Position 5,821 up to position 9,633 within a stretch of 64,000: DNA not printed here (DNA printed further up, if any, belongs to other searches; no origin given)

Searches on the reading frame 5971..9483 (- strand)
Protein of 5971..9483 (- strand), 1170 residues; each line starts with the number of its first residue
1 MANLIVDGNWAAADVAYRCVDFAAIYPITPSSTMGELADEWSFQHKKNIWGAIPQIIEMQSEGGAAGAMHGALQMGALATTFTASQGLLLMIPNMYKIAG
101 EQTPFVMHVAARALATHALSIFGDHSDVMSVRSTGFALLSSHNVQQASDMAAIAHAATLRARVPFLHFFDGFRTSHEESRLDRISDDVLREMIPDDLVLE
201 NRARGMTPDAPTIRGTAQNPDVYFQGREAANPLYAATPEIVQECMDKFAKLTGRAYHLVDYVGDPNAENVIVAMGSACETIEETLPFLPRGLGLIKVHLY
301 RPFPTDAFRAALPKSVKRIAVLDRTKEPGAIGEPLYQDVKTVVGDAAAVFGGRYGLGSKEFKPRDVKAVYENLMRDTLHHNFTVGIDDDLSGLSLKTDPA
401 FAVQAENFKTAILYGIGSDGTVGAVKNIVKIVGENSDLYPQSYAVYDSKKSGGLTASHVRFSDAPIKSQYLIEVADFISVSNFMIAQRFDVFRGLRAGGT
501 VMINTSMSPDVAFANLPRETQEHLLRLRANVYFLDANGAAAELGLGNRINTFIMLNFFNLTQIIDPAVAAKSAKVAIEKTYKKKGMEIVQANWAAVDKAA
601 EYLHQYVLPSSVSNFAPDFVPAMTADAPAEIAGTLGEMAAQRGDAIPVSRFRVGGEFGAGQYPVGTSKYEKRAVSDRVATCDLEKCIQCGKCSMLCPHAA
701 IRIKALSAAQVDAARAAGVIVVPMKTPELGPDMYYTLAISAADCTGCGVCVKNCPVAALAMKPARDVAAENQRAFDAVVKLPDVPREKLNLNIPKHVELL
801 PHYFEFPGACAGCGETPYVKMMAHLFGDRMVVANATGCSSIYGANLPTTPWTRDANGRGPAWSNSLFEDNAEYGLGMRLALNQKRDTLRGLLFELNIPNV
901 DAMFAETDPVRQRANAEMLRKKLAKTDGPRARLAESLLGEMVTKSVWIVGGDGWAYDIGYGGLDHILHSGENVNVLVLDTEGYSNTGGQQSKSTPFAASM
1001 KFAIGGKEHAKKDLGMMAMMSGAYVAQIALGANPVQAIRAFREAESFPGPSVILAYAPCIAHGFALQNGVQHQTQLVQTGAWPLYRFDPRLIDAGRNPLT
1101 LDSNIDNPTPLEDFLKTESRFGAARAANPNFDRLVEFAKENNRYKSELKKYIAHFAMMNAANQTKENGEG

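Call 41: search_protein_families(library=pfam, proteins=[window:5971-9483:-], max_evalue=0.00001)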
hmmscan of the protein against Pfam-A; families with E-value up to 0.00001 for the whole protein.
window:5971-9483:- (1170 aa): 14 families
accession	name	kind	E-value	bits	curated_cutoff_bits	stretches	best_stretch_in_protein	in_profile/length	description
PF01855.24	POR_N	-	8.1e-77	258.5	27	1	16-245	3-230/231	Pyruvate flavodoxin/ferredoxin oxidoreductase, thiamine diP-bdg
PF01558.24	POR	-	2.8e-25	89.9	27.4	1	417-600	1-172/173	Pyruvate ferredoxin/flavodoxin oxidoreductase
PF10371.14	EKR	-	1.8e-12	47.4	27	1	621-674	6-54/55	Domain of unknown function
PF17147.9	PFOR_II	-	6e-12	46.3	27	1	267-366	1-102/102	Pyruvate:ferredoxin oxidoreductase core domain II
PF12838.12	Fer4_7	-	1.3e-09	38.8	27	1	685-758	1-52/52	4Fe-4S dicluster domain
PF00037.32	Fer4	-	2.6e-09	36.9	21.1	0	682-702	4-24/24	4Fe-4S binding domain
PF13484.11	Fer4_16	-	5.1e-08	34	30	0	744-774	2-31/66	4Fe-4S double cluster binding domain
PF14697.11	Fer4_21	-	9.3e-08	32.5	35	0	738-761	35-59/59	4Fe-4S dicluster domain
PF02775.26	TPP_enzyme_C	-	1.4e-07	31.9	21.9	1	944-1053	47-149/151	Thiamine pyrophosphate enzyme, C-terminal TPP binding domain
PF12837.12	Fer4_6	-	5e-07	29.8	25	0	739-759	4-24/24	4Fe-4S binding domain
PF12797.12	Fer4_2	-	7.9e-07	29.1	24.5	0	739-756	5-22/22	4Fe-4S binding domain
PF13237.11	Fer4_10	-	3.9e-06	27.1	25.5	0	739-765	4-22/53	4Fe-4S dicluster domain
PF13187.11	Fer4_9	-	5.9e-06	26.7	27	1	685-757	1-50/52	4Fe-4S dicluster domain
PF13534.11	Fer4_17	-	6.8e-06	27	22.2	0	679-698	39-58/61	4Fe-4S dicluster domain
